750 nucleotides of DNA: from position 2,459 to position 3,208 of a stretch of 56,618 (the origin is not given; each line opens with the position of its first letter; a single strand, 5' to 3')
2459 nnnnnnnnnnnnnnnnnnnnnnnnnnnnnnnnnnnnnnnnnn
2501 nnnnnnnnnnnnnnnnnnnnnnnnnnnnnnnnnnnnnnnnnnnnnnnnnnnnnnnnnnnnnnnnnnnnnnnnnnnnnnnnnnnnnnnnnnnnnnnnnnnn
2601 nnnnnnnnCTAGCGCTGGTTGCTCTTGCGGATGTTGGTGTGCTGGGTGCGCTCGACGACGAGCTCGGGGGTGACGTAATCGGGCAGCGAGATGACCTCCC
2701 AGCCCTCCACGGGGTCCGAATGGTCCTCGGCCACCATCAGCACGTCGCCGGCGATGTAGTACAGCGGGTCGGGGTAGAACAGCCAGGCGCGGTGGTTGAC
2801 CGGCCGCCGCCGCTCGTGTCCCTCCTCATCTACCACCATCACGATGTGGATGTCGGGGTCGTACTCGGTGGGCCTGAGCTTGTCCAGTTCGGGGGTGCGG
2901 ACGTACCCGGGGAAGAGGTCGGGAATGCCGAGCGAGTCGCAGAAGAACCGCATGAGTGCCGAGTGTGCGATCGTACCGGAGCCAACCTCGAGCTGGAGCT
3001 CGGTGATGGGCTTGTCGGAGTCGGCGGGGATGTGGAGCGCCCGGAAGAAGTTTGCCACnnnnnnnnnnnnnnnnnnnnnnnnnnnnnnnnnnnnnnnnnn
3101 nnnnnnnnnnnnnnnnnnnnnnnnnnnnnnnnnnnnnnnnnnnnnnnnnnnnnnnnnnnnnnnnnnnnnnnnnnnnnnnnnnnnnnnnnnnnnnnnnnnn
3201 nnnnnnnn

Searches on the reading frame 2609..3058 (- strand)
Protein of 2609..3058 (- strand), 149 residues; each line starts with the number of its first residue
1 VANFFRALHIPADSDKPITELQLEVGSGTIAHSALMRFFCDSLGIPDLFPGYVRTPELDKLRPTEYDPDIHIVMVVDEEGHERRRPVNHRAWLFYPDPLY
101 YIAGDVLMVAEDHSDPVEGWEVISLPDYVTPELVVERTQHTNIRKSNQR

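Call 15: search_protein_families(library=pfam, proteins=[window:2609-3058:-], max_evalue=0.01)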
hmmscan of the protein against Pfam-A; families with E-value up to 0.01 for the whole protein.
window:2609-3058:- (149 aa): 1 family
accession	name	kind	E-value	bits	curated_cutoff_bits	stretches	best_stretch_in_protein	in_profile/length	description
PF12957.13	DUF3846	-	0.00043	20.8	27.5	1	68-114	37-84/103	Domain of unknown function (DUF3846)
